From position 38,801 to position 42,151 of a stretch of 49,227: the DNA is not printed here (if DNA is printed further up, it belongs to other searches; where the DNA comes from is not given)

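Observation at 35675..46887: Nine-gene overlap-coupled operon joining an F420 module (FrhB-like), two HdrA/MvhD units and an NAD(P)H module (FlxCBA-like), with no HdrBC inside it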

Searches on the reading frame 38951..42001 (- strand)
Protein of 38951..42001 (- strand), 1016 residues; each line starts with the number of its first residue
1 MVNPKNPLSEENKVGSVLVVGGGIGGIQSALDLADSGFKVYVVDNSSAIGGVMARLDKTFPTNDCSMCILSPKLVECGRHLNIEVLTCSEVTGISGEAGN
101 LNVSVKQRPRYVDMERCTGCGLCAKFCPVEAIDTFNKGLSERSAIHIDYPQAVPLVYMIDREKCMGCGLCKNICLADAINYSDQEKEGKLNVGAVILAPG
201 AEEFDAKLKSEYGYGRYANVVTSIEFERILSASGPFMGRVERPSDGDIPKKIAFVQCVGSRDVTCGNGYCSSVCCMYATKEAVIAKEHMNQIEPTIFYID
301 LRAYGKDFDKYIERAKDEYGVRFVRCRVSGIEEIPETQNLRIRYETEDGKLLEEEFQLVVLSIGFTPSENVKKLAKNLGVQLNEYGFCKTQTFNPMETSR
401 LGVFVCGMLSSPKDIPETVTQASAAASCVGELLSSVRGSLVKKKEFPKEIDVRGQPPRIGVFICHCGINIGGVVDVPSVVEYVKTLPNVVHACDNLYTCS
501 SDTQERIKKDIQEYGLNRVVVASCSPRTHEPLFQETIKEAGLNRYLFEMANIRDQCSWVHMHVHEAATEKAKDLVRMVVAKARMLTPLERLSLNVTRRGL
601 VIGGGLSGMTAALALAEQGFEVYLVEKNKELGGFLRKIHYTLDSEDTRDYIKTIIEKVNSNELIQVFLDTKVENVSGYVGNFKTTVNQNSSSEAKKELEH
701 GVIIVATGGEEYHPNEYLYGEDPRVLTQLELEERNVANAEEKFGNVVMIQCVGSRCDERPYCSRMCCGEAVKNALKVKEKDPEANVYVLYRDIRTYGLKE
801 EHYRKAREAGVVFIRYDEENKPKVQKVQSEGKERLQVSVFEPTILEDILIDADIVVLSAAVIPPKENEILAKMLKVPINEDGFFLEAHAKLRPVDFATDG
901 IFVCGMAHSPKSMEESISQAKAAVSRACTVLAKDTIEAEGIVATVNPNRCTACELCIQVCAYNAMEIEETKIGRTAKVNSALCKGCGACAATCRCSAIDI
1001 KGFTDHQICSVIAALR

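Call 5: search_protein_families(library=pfam, proteins=[window:38951-42001:-], max_evalue=0.01)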
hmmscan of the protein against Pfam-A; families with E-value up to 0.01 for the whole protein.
window:38951-42001:- (1016 aa): 27 families (the best 25 are shown)
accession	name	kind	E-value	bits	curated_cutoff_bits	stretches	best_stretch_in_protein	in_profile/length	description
PF07992.20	Pyr_redox_2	-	3.1e-32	112.6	26.1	2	16-425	2-290/291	Pyridine nucleotide-disulphide oxidoreductase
PF00037.32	Fer4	-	3e-17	62.1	21.1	3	111-133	2-24/24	4Fe-4S binding domain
PF12831.13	FAD_oxidored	-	3.1e-16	60.1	27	2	600-636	3-39/416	FAD dependent oxidoreductase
PF13450.12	NAD_binding_8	-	3.1e-15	56.6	21.9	2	601-643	1-41/68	NAD(P)-binding Rossmann-like domain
PF13738.12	Pyr_redox_3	-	3.6e-13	49.9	30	1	598-710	166-268/305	Pyridine nucleotide-disulphide oxidoreductase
PF12838.12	Fer4_7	-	5e-12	46.5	27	2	116-178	1-52/52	4Fe-4S dicluster domain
PF00890.30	FAD_binding_2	-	7.1e-12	45.7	20.4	2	600-633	3-36/414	FAD binding domain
PF01266.30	DAO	-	1.4e-10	41.7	27.9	2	600-632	3-35/353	FAD dependent oxidoreductase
PF12797.12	Fer4_2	-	4.7e-09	36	24.5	2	110-129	3-22/22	4Fe-4S binding domain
PF12837.12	Fer4_6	-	8.2e-09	35.4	25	2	112-132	4-24/24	4Fe-4S binding domain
PF03486.20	HI0933_like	-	1.3e-07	31.8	50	1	600-632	4-36/244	HI0933-like protein Rossmann domain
PF14697.11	Fer4_21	-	1.5e-07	31.9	35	3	111-132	35-57/59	4Fe-4S dicluster domain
PF01134.28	GIDA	-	3e-07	30.3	22.1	1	601-629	4-32/391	Glucose inhibited division protein A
PF00070.33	Pyr_redox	-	6.4e-07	30.2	22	0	599-632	2-35/82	Pyridine nucleotide-disulphide oxidoreductase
PF13237.11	Fer4_10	-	1.5e-06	28.5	25.5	2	112-174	4-52/53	4Fe-4S dicluster domain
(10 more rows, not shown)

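Call 6: search_protein_families(library=ncbifam, proteins=[window:38951-42001:-], max_evalue=0.001)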
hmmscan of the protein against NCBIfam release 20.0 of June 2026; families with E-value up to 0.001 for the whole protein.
window:38951-42001:- (1016 aa): 161 families (the best 25 are shown)
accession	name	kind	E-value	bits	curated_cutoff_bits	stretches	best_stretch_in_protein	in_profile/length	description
NF040770.1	hetero_SS_HdrA2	exception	0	1025.6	1100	3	15-435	140-562/777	CoB-CoM heterodisulfide reductase HdrA2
NF041778.1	hetero_SS_HdrA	equivalog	3.2e-237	789.2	1400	3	14-441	142-578/771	ferredoxin:CoB-CoM heterodisulfide reductase subunit HdrA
NF041891.1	hdrA_Methbact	equivalog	4.2e-220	732.9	1300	3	15-434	134-557/762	ferredoxin:CoB-CoM heterodisulfide reductase subunit HdrA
NF009410.0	PRK12771.1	subfamily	7.4e-19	67.7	516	2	594-672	136-211/566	NAD(P)-binding protein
NF005560.0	PRK07233.1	equivalog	1.1e-15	57.5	252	2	601-640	5-44/435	hypothetical protein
NF045637.1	carotdesatCrtDProt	equivalog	4.5e-15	55.2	580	2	600-641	2-43/485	1-hydroxycarotenoid 3,4-desaturase CrtD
TIGR03467.1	HpnE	equivalog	6.6e-15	55.3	283.05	2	601-637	3-39/430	hydroxysqualene dehydroxylase HpnE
TIGR01372.1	soxA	subfamily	1.1e-14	53.2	1164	2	600-689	172-259/996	sarcosine oxidase subunit alpha family protein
NF042909.1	FMH_DH_FwdF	exception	3.7e-14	52.6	375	2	110-187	10-80/336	tungsten-dependent formylmethanofuran dehydrogenase subunit FwdF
NF006021.0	PRK08163.1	equivalog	1.4e-13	50.7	459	2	12-54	3-45/398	3-hydroxybenzoate 6-monooxygenase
TIGR03997.1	mycofact_OYE_2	equivalog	1.4e-13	50.1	793.15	2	595-669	378-451/645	mycofactocin system FadH/OYE family oxidoreductase 2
NF041087.1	bile_acid_BaiCD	equivalog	6.4e-13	47.7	825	2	596-674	380-457/642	bile acid Fe-S flavoenzyme BaiCD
NF058655.1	CrtID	equivalog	9e-13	47.9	640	2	601-638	3-40/478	bifunctional phytoene desaturase/3,4-desaturase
NF038196.1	ferrodoxin_EFR1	subfamily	3.5e-12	46.9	75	2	104-136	174-205/242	EFR1 family ferrodoxin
TIGR02734.1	crtI_fam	subfamily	6.4e-12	44.9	238.1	2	600-633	2-35/504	phytoene desaturase family protein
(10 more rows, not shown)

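Call 8: find_homologous_proteins(query=window:38951-42001:-, max_evalue=1e-20)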
Query window:38951-42001:- (1016 aa): 8000 proteins with E <= 1e-20 among 8000 candidates; the best 120 are listed.
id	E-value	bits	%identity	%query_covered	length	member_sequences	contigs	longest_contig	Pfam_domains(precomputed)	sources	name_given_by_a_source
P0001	0.0e+0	2119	90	100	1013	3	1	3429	PF14697.12,PF13450.13,PF07992.21,PF12837.13,PF00070.34,PF03486.21,PF13484.12,PF12838.13,PF13454.13,PF01134.29,PF01494.26,PF12831.14,PF01946.24,PF01266.31,PF12797.13,PF00890.31,PF00037.33,PF13738.13,PF01262.28,PF25160.2,PF13237.12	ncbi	-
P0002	0.0e+0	2117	90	100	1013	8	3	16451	PF14697.12,PF13450.13,PF07992.21,PF12837.13,PF00070.34,PF03486.21,PF12838.13,PF13454.13,PF01134.29,PF01494.26,PF12831.14,PF01946.24,PF01266.31,PF12797.13,PF00890.31,PF00037.33,PF13738.13,PF01262.28,PF13237.12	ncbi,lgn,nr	ncbi:FAD-dependent oxidoreductase [Candidatus Bathyarchaeota archaeon]|nr:FAD-dependent oxidoreducta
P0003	0.0e+0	2105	89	100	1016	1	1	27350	PF14697.12,PF13450.13,PF07992.21,PF12837.13,PF00070.34,PF03486.21,PF13484.12,PF12838.13,PF13454.13,PF13459.12,PF01134.29,PF01494.26,PF12831.14,PF01946.24,PF01266.31,PF12797.13,PF00890.31,PF00037.33,PF13738.13,PF01262.28,PF25160.2,PF13237.12,PF13187.12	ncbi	-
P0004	0.0e+0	2102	89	100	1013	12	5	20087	PF14697.12,PF13450.13,PF07992.21,PF12837.13,PF00070.34,PF03486.21,PF13484.12,PF12838.13,PF13454.13,PF13459.12,PF01134.29,PF01494.26,PF12831.14,PF01946.24,PF01266.31,PF12797.13,PF00890.31,PF00037.33,PF13738.13,PF01262.28,PF25160.2,PF13237.12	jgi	jgi:heterodisulfide reductase subunit A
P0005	0.0e+0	2087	89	100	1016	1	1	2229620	PF14697.12,PF13450.13,PF07992.21,PF12837.13,PF00070.34,PF03486.21,PF13484.12,PF12838.13,PF13454.13,PF01134.29,PF01494.26,PF12831.14,PF01946.24,PF01266.31,PF01593.31,PF12797.13,PF00890.31,PF00037.33,PF13738.13,PF01262.28,PF25160.2,PF13237.12,PF13187.12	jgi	-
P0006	0.0e+0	2055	88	100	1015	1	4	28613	PF14697.12,PF13450.13,PF07992.21,PF12837.13,PF00070.34,PF03486.21,PF13484.12,PF12838.13,PF13454.13,PF13459.12,PF01134.29,PF12831.14,PF01946.24,PF01266.31,PF12797.13,PF00890.31,PF00037.33,PF13738.13,PF25160.2,PF13237.12,PF13187.12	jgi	-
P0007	0.0e+0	2025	86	100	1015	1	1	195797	PF14697.12,PF13450.13,PF07992.21,PF12837.13,PF00070.34,PF03486.21,PF13484.12,PF12838.13,PF13454.13,PF01134.29,PF01494.26,PF12831.14,PF01266.31,PF12797.13,PF00890.31,PF00037.33,PF13738.13,PF01262.28,PF25160.2,PF13237.12,PF13187.12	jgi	jgi:heterodisulfide reductase subunit A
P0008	0.0e+0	2020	86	100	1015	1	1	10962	PF14697.12,PF13450.13,PF07992.21,PF12837.13,PF00070.34,PF03486.21,PF13484.12,PF12838.13,PF13454.13,PF01134.29,PF01494.26,PF12831.14,PF01946.24,PF01266.31,PF01593.31,PF12797.13,PF00890.31,PF00037.33,PF13738.13,PF01262.28,PF25160.2,PF13237.12,PF13187.12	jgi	-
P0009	0.0e+0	2015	85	100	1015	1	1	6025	PF14697.12,PF13450.13,PF07992.21,PF12837.13,PF00070.34,PF03486.21,PF13484.12,PF12838.13,PF13454.13,PF01134.29,PF01494.26,PF12831.14,PF01946.24,PF01266.31,PF12797.13,PF00890.31,PF00037.33,PF13738.13,PF01262.28,PF25160.2,PF13237.12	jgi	jgi:heterodisulfide reductase subunit A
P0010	0.0e+0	2007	85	100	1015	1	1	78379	PF14697.12,PF13450.13,PF07992.21,PF12837.13,PF00070.34,PF03486.21,PF13484.12,PF12838.13,PF13454.13,PF01134.29,PF01494.26,PF12831.14,PF01266.31,PF12797.13,PF00890.31,PF00037.33,PF13738.13,PF01262.28,PF25160.2,PF13237.12,PF13187.12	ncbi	-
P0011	0.0e+0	2006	85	100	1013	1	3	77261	PF14697.12,PF13450.13,PF07992.21,PF12837.13,PF00070.34,PF03486.21,PF13484.12,PF12838.13,PF13454.13,PF01134.29,PF01494.26,PF12831.14,PF01946.24,PF01266.31,PF12797.13,PF00890.31,PF00037.33,PF13738.13,PF01262.28,PF25160.2,PF13237.12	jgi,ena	-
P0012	0.0e+0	2006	86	100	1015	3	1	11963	PF14697.12,PF13450.13,PF07992.21,PF12837.13,PF00070.34,PF03486.21,PF13484.12,PF12838.13,PF13454.13,PF01134.29,PF01494.26,PF12831.14,PF01946.24,PF01266.31,PF12797.13,PF00890.31,PF00037.33,PF13738.13,PF01262.28,PF13237.12,PF13187.12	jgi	-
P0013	0.0e+0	2006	86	100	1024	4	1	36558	PF14697.12,PF13450.13,PF07992.21,PF12837.13,PF00070.34,PF03486.21,PF12838.13,PF13454.13,PF01134.29,PF01494.26,PF12831.14,PF01946.24,PF01266.31,PF12797.13,PF00890.31,PF00037.33,PF13738.13,PF01262.28,PF13237.12,PF13187.12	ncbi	-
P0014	0.0e+0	2002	86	100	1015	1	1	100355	PF14697.12,PF13450.13,PF07992.21,PF12837.13,PF00070.34,PF03486.21,PF13484.12,PF12838.13,PF13454.13,PF01134.29,PF01494.26,PF12831.14,PF01946.24,PF01266.31,PF12797.13,PF00890.31,PF00037.33,PF13738.13,PF01262.28,PF13237.12,PF13187.12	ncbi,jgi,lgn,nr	ncbi:CoB--CoM heterodisulfide reductase iron-sulfur subunit A family protein [Candidatus Bathyarchae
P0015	0.0e+0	1999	86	100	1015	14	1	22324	PF14697.12,PF13450.13,PF07992.21,PF12837.13,PF00070.34,PF03486.21,PF13484.12,PF12838.13,PF13454.13,PF01134.29,PF01494.26,PF12831.14,PF01946.24,PF01266.31,PF12797.13,PF00890.31,PF00037.33,PF13738.13,PF01262.28,PF13237.12,PF13187.12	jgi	-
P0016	0.0e+0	1998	86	100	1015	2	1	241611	PF14697.12,PF13450.13,PF07992.21,PF12837.13,PF00070.34,PF03486.21,PF13484.12,PF12838.13,PF13454.13,PF01134.29,PF12831.14,PF01946.24,PF01266.31,PF12797.13,PF00890.31,PF00037.33,PF13738.13,PF01262.28,PF13237.12,PF13187.12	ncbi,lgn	-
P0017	0.0e+0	1981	84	100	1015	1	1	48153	PF14697.12,PF13450.13,PF07992.21,PF12837.13,PF00070.34,PF03486.21,PF13484.12,PF12838.13,PF13454.13,PF13459.12,PF01134.29,PF12831.14,PF01946.24,PF01266.31,PF12797.13,PF00890.31,PF00037.33,PF13738.13,PF01262.28,PF25160.2,PF13237.12,PF13187.12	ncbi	ncbi:MAG: FAD-dependent oxidoreductase [Candidatus Bathyarchaeia archaeon]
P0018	0.0e+0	1981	84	100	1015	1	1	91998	PF14697.12,PF13450.13,PF07992.21,PF12837.13,PF00070.34,PF03486.21,PF12838.13,PF13454.13,PF01134.29,PF01494.26,PF12831.14,PF01266.31,PF12797.13,PF00890.31,PF00037.33,PF13738.13,PF01262.28,PF25160.2,PF13237.12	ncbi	-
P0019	0.0e+0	1979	84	100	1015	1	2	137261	PF14697.12,PF13450.13,PF07992.21,PF12837.13,PF00070.34,PF03486.21,PF12838.13,PF13454.13,PF01134.29,PF01494.26,PF12831.14,PF01266.31,PF12797.13,PF00890.31,PF00037.33,PF13738.13,PF01262.28,PF25160.2,PF13237.12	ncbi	-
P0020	0.0e+0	1979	85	100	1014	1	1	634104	PF14697.12,PF13450.13,PF07992.21,PF12837.13,PF00070.34,PF03486.21,PF13484.12,PF12838.13,PF13454.13,PF01134.29,PF01494.26,PF12831.14,PF01946.24,PF01266.31,PF12797.13,PF00890.31,PF00037.33,PF13738.13,PF01262.28,PF25160.2,PF13237.12,PF13187.12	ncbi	-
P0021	0.0e+0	1977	84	100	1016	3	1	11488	PF14697.12,PF13450.13,PF07992.21,PF12837.13,PF00070.34,PF03486.21,PF13484.12,PF12838.13,PF13454.13,PF13459.12,PF01134.29,PF01494.26,PF12831.14,PF01266.31,PF12797.13,PF00890.31,PF00037.33,PF13738.13,PF01262.28,PF25160.2,PF13237.12,PF13183.12,PF13187.12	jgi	-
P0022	0.0e+0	1973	83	100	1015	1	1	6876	PF14697.12,PF13450.13,PF07992.21,PF12837.13,PF00070.34,PF03486.21,PF13484.12,PF12838.13,PF13454.13,PF13459.12,PF01134.29,PF12831.14,PF01946.24,PF01266.31,PF12797.13,PF00890.31,PF00037.33,PF13738.13,PF01262.28,PF13237.12,PF13187.12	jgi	-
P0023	0.0e+0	1972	83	100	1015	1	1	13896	PF14697.12,PF13450.13,PF07992.21,PF12837.13,PF00070.34,PF03486.21,PF13484.12,PF12838.13,PF13454.13,PF13459.12,PF01134.29,PF12831.14,PF01946.24,PF01266.31,PF12797.13,PF00890.31,PF00037.33,PF13738.13,PF01262.28,PF13237.12,PF13187.12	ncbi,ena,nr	ncbi:MAG: CoB--CoM heterodisulfide reductase iron-sulfur subunit A family protein [Candidatus Bathya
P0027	0.0e+0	1936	82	97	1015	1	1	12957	PF14697.12,PF13450.13,PF07992.21,PF12837.13,PF03486.21,PF13484.12,PF12838.13,PF01134.29,PF01494.26,PF12831.14,PF01266.31,PF12797.13,PF00890.31,PF00037.33,PF13738.13,PF13237.12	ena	-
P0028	0.0e+0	1929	81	100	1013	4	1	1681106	PF14697.12,PF13450.13,PF07992.21,PF12837.13,PF00070.34,PF03486.21,PF13484.12,PF12838.13,PF13454.13,PF01134.29,PF01494.26,PF12831.14,PF01266.31,PF12797.13,PF00890.31,PF00037.33,PF13738.13,PF01262.28,PF25160.2,PF13237.12,PF13187.12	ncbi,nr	ncbi:MAG: CoB--CoM heterodisulfide reductase iron-sulfur subunit A family protein [Candidatus Bathya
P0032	0.0e+0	1908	80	100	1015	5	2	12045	PF14697.12,PF13450.13,PF07992.21,PF12837.13,PF00070.34,PF03486.21,PF12838.13,PF13454.13,PF01134.29,PF12831.14,PF01946.24,PF01266.31,PF12797.13,PF00890.31,PF00037.33,PF13738.13,PF13187.12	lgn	-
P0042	0.0e+0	1792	77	100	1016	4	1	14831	PF14697.12,PF13450.13,PF07992.21,PF12837.13,PF00070.34,PF03486.21,PF13484.12,PF12838.13,PF13454.13,PF12800.13,PF01134.29,PF01494.26,PF12831.14,PF01946.24,PF01266.31,PF12797.13,PF00890.31,PF00037.33,PF13738.13,PF25160.2,PF13237.12,PF13183.12,PF13187.12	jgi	-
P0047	0.0e+0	1776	76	100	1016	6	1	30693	PF14697.12,PF13450.13,PF07992.21,PF12837.13,PF00070.34,PF03486.21,PF13484.12,PF13459.12,PF12800.13,PF01266.31,PF00890.31,PF13738.13,PF25160.2,PF13237.12,PF12838.13,PF13454.13,PF01134.29,PF01494.26,PF12831.14,PF01946.24,PF12797.13,PF00037.33,PF01262.28,PF13187.12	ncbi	-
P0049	0.0e+0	1776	75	100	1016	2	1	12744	PF14697.12,PF13450.13,PF07992.21,PF12837.13,PF00070.34,PF03486.21,PF13484.12,PF13459.12,PF01266.31,PF00890.31,PF13738.13,PF25160.2,PF13237.12,PF12838.13,PF13454.13,PF01134.29,PF01494.26,PF12831.14,PF01946.24,PF12797.13,PF00037.33,PF01262.28,PF13183.12,PF13187.12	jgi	-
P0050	0.0e+0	1763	75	100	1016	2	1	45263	PF14697.12,PF13450.13,PF07992.21,PF12837.13,PF00070.34,PF03486.21,PF13484.12,PF13459.12,PF12800.13,PF01266.31,PF00890.31,PF13738.13,PF25160.2,PF13237.12,PF13370.12,PF12838.13,PF13454.13,PF01134.29,PF12831.14,PF01946.24,PF12797.13,PF00037.33,PF01262.28,PF13183.12,PF13187.12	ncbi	ncbi:MAG: CoB--CoM heterodisulfide reductase iron-sulfur subunit A family protein [Candidatus Bathya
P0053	0.0e+0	1744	75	97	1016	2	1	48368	PF14697.12,PF13450.13,PF07992.21,PF12837.13,PF00070.34,PF03486.21,PF13484.12,PF13459.12,PF12800.13,PF01266.31,PF00890.31,PF13738.13,PF25160.2,PF13237.12,PF12838.13,PF01134.29,PF01494.26,PF12831.14,PF01946.24,PF12797.13,PF00037.33,PF01262.28,PF13183.12,PF13187.12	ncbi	-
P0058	0.0e+0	1716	73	99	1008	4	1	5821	PF14697.12,PF13450.13,PF07992.21,PF12837.13,PF00070.34,PF03486.21,PF13484.12,PF12838.13,PF13459.12,PF01134.29,PF01494.26,PF12831.14,PF01946.24,PF01266.31,PF01593.31,PF12797.13,PF00890.31,PF00037.33,PF13738.13,PF25160.2,PF13237.12,PF13187.12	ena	-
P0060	0.0e+0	1708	73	97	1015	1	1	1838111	PF14697.12,PF13450.13,PF07992.21,PF12837.13,PF00070.34,PF03486.21,PF13484.12,PF13459.12,PF01266.31,PF00890.31,PF13738.13,PF25160.2,PF13237.12,PF17179.10,PF12838.13,PF13454.13,PF01134.29,PF01494.26,PF12831.14,PF01946.24,PF12797.13,PF00037.33,PF13183.12,PF13187.12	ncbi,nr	ncbi:MAG: CoB--CoM heterodisulfide reductase iron-sulfur subunit A family protein [Candidatus Bathya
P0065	0.0e+0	1701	73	99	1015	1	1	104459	PF14697.12,PF13450.13,PF07992.21,PF12837.13,PF00070.34,PF03486.21,PF13484.12,PF12838.13,PF13454.13,PF13459.12,PF01134.29,PF01494.26,PF12831.14,PF01946.24,PF01266.31,PF12797.13,PF00890.31,PF00037.33,PF13738.13,PF25160.2,PF13237.12,PF13183.12,PF13187.12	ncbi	-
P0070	0.0e+0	1679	72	97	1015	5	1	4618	PF14697.12,PF13450.13,PF07992.21,PF12837.13,PF00070.34,PF03486.21,PF13484.12,PF13459.12,PF12800.13,PF01266.31,PF00890.31,PF13738.13,PF25160.2,PF13237.12,PF13370.12,PF12838.13,PF01134.29,PF01494.26,PF12831.14,PF12797.13,PF00037.33,PF01262.28,PF13183.12,PF13187.12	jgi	jgi:heterodisulfide reductase subunit A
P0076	0.0e+0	1666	70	100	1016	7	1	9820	PF14697.12,PF13450.13,PF07992.21,PF12837.13,PF00070.34,PF03486.21,PF13484.12,PF12838.13,PF13454.13,PF01134.29,PF12831.14,PF01266.31,PF12797.13,PF00890.31,PF00037.33,PF13738.13,PF01262.28,PF25160.2,PF13237.12,PF13187.12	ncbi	-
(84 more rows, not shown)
